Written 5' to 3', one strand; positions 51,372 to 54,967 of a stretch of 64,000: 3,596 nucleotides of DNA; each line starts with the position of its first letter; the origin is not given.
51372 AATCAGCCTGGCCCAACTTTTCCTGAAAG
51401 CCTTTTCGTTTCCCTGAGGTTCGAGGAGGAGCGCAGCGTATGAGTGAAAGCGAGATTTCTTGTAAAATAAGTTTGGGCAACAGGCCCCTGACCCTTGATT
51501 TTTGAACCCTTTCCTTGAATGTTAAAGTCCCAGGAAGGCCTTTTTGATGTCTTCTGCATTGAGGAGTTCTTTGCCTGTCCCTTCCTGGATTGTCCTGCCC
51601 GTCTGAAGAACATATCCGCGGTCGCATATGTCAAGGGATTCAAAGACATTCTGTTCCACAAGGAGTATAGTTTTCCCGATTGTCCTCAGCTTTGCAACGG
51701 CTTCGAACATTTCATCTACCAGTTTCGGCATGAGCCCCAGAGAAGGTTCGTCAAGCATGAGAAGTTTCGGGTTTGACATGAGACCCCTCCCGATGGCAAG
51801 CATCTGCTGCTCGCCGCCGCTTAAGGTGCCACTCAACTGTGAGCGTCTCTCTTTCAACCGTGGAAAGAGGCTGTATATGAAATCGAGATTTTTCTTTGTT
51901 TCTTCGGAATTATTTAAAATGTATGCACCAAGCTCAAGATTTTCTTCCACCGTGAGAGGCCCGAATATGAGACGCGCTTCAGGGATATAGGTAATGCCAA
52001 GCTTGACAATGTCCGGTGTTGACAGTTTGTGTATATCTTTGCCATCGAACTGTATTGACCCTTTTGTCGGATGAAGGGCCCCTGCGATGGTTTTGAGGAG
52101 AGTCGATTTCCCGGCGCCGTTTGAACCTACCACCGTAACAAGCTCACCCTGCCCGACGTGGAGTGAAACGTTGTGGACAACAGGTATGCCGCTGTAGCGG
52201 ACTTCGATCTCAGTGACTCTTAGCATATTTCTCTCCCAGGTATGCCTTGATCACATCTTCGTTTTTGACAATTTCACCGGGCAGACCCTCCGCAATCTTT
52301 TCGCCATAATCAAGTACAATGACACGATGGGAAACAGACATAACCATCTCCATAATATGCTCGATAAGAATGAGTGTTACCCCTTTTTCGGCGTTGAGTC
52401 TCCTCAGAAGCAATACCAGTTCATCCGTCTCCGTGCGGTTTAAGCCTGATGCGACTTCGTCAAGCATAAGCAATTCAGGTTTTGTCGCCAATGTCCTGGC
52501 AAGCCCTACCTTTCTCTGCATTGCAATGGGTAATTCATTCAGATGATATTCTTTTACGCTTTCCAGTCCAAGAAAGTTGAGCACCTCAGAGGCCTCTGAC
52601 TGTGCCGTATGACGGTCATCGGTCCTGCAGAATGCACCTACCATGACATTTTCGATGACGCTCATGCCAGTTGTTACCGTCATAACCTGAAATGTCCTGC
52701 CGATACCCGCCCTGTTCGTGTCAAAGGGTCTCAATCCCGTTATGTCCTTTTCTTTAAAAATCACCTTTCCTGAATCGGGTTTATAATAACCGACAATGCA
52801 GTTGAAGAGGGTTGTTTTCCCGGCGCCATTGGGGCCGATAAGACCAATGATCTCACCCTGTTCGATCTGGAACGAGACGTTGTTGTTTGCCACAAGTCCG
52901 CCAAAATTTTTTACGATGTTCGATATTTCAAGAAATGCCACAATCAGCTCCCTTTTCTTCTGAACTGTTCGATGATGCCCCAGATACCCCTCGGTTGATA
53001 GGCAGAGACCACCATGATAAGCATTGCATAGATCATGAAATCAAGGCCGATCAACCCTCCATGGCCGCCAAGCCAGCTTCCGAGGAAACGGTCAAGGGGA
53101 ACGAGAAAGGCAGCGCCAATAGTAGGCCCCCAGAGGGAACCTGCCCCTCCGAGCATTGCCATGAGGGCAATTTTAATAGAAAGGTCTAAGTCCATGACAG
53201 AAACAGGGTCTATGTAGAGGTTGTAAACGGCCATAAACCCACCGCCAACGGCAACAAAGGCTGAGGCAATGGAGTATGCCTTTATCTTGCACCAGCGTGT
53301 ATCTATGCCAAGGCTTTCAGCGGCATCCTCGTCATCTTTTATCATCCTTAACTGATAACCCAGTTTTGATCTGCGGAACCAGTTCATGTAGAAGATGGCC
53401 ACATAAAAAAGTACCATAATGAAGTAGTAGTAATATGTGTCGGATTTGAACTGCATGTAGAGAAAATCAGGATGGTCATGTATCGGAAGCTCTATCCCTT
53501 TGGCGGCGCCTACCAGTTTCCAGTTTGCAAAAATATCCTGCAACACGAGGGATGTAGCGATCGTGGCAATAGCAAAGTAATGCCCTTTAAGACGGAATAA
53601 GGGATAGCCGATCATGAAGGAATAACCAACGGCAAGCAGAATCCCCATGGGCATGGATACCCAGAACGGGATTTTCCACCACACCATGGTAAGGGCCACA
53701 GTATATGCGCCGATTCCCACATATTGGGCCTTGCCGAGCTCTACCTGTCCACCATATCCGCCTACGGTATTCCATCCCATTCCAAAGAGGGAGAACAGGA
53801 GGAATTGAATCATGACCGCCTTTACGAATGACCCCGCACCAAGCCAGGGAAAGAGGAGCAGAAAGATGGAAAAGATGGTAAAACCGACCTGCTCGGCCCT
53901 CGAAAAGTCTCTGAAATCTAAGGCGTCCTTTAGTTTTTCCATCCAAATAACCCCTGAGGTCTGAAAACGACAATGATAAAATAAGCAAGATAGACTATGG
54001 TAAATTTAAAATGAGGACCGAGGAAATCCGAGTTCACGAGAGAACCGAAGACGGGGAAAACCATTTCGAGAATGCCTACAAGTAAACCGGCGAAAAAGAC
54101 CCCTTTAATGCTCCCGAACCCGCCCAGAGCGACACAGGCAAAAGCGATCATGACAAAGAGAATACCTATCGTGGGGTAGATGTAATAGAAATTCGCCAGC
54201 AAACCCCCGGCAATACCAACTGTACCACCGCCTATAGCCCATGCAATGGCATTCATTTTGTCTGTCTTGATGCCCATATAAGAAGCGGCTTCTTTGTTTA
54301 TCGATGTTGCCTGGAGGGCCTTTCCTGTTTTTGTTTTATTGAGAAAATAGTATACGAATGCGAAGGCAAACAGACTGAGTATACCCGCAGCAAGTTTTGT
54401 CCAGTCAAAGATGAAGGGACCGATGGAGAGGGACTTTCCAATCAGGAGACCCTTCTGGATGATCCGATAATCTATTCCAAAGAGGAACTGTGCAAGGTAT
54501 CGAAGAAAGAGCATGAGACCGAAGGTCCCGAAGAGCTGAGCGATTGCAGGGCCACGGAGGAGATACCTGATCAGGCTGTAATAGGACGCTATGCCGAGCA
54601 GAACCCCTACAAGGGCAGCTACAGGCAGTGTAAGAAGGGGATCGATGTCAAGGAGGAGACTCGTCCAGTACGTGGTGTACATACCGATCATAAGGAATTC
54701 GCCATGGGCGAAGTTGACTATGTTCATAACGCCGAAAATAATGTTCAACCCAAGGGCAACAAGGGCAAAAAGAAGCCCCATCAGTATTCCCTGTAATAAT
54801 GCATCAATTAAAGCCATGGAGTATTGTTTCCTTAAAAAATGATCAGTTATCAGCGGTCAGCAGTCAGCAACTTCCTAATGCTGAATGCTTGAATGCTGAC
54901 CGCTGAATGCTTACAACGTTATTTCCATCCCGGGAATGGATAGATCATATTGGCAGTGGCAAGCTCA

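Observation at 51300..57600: A roughly 6.3 kb low-GC islet (Liv-type ABC transporter plus DUF1445 gene) embedded in high-GC core sequence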

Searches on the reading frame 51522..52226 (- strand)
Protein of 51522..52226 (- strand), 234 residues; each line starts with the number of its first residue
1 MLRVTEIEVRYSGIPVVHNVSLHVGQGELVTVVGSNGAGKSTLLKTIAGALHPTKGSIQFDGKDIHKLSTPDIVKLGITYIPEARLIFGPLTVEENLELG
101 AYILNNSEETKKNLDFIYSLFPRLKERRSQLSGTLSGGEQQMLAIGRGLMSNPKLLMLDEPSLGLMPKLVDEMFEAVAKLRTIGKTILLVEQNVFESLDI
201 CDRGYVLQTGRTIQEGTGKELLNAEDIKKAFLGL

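Call 5: search_protein_families(library=pfam, proteins=[window:51522-52226:-])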
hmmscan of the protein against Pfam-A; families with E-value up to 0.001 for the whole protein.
window:51522-52226:- (234 aa): 3 families
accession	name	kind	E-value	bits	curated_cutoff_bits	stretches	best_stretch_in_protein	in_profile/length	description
PF00005.33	ABC_tran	-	1.3e-32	113.7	25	1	17-162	1-136/137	ABC transporter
PF13304.12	AAA_21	-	4.7e-07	30.6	27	0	31-60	3-38/304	AAA domain, putative AbiEii toxin, Type IV TA system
PF13555.12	AAA_29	-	0.00016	21.8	27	1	21-60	16-54/61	P-loop containing region of AAA domain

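Call 57: search_protein_families(library=ncbifam, proteins=[window:51522-52226:-])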
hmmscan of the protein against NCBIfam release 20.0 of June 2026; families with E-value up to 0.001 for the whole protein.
window:51522-52226:- (234 aa): 190 families (the best 25 are shown)
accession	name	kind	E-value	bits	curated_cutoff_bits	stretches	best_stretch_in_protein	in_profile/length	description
NF008626.0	PRK11614.1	equivalog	1.1e-77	260.7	441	1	1-233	5-236/237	high-affinity branched-chain amino acid ABC transporter ATP-binding protein LivF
TIGR03410.1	urea_trans_UrtE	equivalog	3.6e-63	213.1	285.8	1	2-229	1-226/230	urea ABC transporter ATP-binding subunit UrtE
TIGR04406.1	LPS_export_lptB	equivalog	6.2e-49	166.4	240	1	2-233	2-234/239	LPS export ABC transporter ATP-binding protein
NF008144.0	PRK10895.1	equivalog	5.1e-39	134.2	381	1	6-233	8-236/241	LPS export ABC transporter ATP-binding protein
NF008449.1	PRK11300.1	equivalog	9.1e-39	133.2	362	1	1-233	5-253/255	high-affinity branched-chain amino acid ABC transporter ATP-binding protein LivG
TIGR03411.1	urea_trans_UrtD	equivalog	5.1e-38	131.1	304.1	1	1-233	2-241/242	urea ABC transporter ATP-binding protein UrtD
TIGR01188.1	drrA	subfamily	9.9e-38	130.1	312.45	1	10-222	2-212/302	daunorubicin resistance ABC transporter, ATP-binding protein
NF011967.0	PRK15439.1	equivalog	2.1e-37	128.7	586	1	2-224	12-230/510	autoinducer 2 ABC transporter ATP-binding protein LsrA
NF047930.1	ABC_ATP_B6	equivalog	7.4e-36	123.8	670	1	3-221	4-223/510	putative B6 ABC transporter ATP-binding protein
TIGR03265.1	PhnT2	equivalog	4.8e-34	118.1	457.7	1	2-223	5-224/353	putative 2-aminoethylphosphonate ABC transporter ATP-binding protein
NF010068.0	PRK13548.1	equivalog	3.8e-33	114.7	261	1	1-231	5-240/261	heme ABC transporter ATP-binding protein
NF010060.0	PRK13537.1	equivalog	4.4e-33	114.5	521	1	2-225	16-237/314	nodulation factor ABC transporter ATP-binding protein NodI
TIGR03375.1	type_I_sec_LssB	subfamily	1.4e-32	112.9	693.1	1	5-225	469-692/696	type I secretion system permease/ATPase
NF040840.2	tungstate_WtpC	equivalog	1.8e-32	113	440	1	1-223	1-220/347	tungstate ABC transporter ATP-binding protein WtpC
NF008442.0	PRK11288.1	equivalog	2e-32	112.1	689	1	2-228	8-237/504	L-arabinose ABC transporter ATP-binding protein AraG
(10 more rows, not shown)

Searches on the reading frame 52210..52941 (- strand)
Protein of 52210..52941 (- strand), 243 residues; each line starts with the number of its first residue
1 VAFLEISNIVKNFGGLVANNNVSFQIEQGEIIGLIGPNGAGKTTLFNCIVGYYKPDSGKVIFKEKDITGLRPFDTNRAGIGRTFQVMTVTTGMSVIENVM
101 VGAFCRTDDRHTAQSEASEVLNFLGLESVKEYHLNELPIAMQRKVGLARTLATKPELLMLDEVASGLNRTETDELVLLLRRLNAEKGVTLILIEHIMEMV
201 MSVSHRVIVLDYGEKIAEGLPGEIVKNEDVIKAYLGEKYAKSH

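Call 5: search_protein_families(library=pfam, proteins=[window:52210-52941:-])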
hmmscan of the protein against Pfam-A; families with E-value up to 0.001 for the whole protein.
window:52210-52941:- (243 aa): 6 families
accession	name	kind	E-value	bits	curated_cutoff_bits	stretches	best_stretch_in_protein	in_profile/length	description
PF00005.33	ABC_tran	-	4.2e-30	105.6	25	1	20-163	2-135/137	ABC transporter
PF12399.14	BCA_ABC_TP_C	-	3.8e-10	39.6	25.5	1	214-238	1-25/27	Branched-chain amino acid ATP-binding cassette transporter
PF13401.12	AAA_22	-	2e-06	28.6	27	1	29-193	5-121/130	AAA domain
PF13304.12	AAA_21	-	6e-06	27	27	0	31-49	1-19/304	AAA domain, putative AbiEii toxin, Type IV TA system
PF13476.12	AAA_23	-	1.6e-05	26.1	27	1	10-49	4-39/201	AAA domain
PF02463.25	SMC_N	-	0.00042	20.2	40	0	20-49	16-44/220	RecF/RecN/SMC N terminal domain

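Call 57: search_protein_families(library=ncbifam, proteins=[window:52210-52941:-])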
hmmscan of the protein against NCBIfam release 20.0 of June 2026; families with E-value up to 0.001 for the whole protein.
window:52210-52941:- (243 aa): 188 families (the best 25 are shown)
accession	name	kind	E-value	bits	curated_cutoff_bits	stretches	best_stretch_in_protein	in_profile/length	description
NF008449.1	PRK11300.1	equivalog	2.9e-66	223.3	362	1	3-238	5-255/255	high-affinity branched-chain amino acid ABC transporter ATP-binding protein LivG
TIGR03411.1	urea_trans_UrtD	equivalog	1.6e-47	162.2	304.1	1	3-237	2-242/242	urea ABC transporter ATP-binding protein UrtD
TIGR04406.1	LPS_export_lptB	equivalog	4.7e-44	150.5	240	1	4-239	2-237/239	LPS export ABC transporter ATP-binding protein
NF041861.1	YtfR_transport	equivalog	5.4e-42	143.8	850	1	4-241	2-240/492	galactofuranose ABC transporter, ATP-binding protein YtfR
TIGR03265.1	PhnT2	equivalog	6.6e-42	144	457.7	1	2-227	3-225/353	putative 2-aminoethylphosphonate ABC transporter ATP-binding protein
NF043075.1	MMSYN1_0197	equivalog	3.9e-39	134.5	550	1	3-227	2-223/341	spermidine/putrescine ABC transporter ATP-binding protein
TIGR00968.1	3a0106s01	subfamily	4.3e-39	134.4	342.75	1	5-227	2-221/237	sulfate ABC transporter ATP-binding protein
NF047930.1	ABC_ATP_B6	equivalog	8.5e-39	133.5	670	1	4-225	3-224/510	putative B6 ABC transporter ATP-binding protein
TIGR01188.1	drrA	subfamily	2.3e-38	132.2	312.45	1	11-225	1-212/302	daunorubicin resistance ABC transporter, ATP-binding protein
NF008144.0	PRK10895.1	equivalog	1.6e-37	129.2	381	1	1-239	1-239/241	LPS export ABC transporter ATP-binding protein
NF008442.0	PRK11288.1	equivalog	3.4e-37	127.9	689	1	2-237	6-243/504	L-arabinose ABC transporter ATP-binding protein AraG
NF010059.0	PRK13536.1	equivalog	6.6e-37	127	549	1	4-236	44-276/342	nodulation factor ABC transporter ATP-binding protein NodI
NF007027.0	PRK09493.1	equivalog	6.8e-37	127.1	379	1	4-228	2-227/240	glutamine ABC transporter ATP-binding protein GlnQ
TIGR03410.1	urea_trans_UrtE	equivalog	1.5e-36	126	285.8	1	4-232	1-225/230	urea ABC transporter ATP-binding subunit UrtE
TIGR02315.1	ABC_phnC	equivalog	1.6e-36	125.9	266.1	1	4-226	2-235/243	phosphonate ABC transporter ATP-binding protein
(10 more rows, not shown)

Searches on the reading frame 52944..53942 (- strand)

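Call 5: search_protein_families(library=pfam, proteins=[window:52944-53942:-])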
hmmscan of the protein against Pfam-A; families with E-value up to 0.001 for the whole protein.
window:52944-53942:- (332 aa): 1 family
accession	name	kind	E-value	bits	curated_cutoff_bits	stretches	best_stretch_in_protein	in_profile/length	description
PF02653.21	BPD_transp_2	-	2.5e-35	122.3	26.8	1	42-311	4-268/269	Branched-chain amino acid transport system / permease component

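Call 57: search_protein_families(library=ncbifam, proteins=[window:52944-53942:-])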
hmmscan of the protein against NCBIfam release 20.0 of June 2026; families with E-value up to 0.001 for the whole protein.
window:52944-53942:- (332 aa): 6 families
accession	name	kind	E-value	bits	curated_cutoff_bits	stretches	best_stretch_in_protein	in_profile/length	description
NF008450.0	PRK11301.1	subfamily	1.5e-27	97.1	366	2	18-165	90-235/418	high-affinity branched-chain amino acid ABC transporter permease LivM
TIGR03408.1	urea_trans_UrtC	equivalog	1.2e-22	81.1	296.2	1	92-323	87-313/313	urea ABC transporter permease subunit UrtC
TIGR03727.1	urea_t_UrtC_arc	equivalog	1.7e-18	66.7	575.55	1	15-323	26-340/369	urea ABC transporter, permease protein UrtC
TIGR03409.1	urea_trans_UrtB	equivalog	4.1e-11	43.1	250.3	1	52-321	16-286/291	urea ABC transporter permease subunit UrtB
TIGR03622.1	urea_t_UrtB_arc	equivalog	9.6e-10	38.2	374.25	1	49-328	13-284/284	urea ABC transporter, permease protein UrtB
NF011961.0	PRK15432.1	equivalog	3.9e-05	23.1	388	1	177-287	164-279/344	autoinducer 2 ABC transporter permease LsrC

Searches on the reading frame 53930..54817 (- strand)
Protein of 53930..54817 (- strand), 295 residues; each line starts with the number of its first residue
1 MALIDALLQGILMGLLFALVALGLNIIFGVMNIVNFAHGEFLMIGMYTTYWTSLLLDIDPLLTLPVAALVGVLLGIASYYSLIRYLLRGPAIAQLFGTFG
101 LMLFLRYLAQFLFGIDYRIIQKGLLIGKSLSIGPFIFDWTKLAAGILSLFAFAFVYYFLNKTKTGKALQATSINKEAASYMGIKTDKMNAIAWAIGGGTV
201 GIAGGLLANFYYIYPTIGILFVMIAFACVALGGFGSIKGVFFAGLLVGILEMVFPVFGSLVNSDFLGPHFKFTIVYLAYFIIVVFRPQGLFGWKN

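Call 5: search_protein_families(library=pfam, proteins=[window:53930-54817:-])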
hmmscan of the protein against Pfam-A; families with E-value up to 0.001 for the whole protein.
window:53930-54817:- (295 aa): 1 family
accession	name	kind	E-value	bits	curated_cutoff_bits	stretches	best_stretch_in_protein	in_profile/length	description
PF02653.21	BPD_transp_2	-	5.3e-39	134.4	26.8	1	7-282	2-267/269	Branched-chain amino acid transport system / permease component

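Call 57: search_protein_families(library=ncbifam, proteins=[window:53930-54817:-])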
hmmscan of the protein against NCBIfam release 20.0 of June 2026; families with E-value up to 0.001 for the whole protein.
window:53930-54817:- (295 aa): 6 families
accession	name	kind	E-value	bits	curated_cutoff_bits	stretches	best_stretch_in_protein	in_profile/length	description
TIGR03409.1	urea_trans_UrtB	equivalog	3.1e-48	164.9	250.3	1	5-294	2-289/291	urea ABC transporter permease subunit UrtB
TIGR03622.1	urea_t_UrtB_arc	equivalog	3.3e-30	105.4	374.25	1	16-293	13-279/284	urea ABC transporter, permease protein UrtB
NF008011.0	PRK10740.1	equivalog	3.3e-22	79.5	379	1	4-292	9-301/308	high-affinity branched-chain amino acid ABC transporter permease LivH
TIGR03408.1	urea_trans_UrtC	equivalog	6.9e-08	32.6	296.2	1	147-293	174-313/313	urea ABC transporter permease subunit UrtC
NF011961.0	PRK15432.1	equivalog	2.8e-06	26.8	388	1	61-248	85-264/344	autoinducer 2 ABC transporter permease LsrC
NF008450.0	PRK11301.1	subfamily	0.00025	20.6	366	1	146-291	270-406/418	high-affinity branched-chain amino acid ABC transporter permease LivM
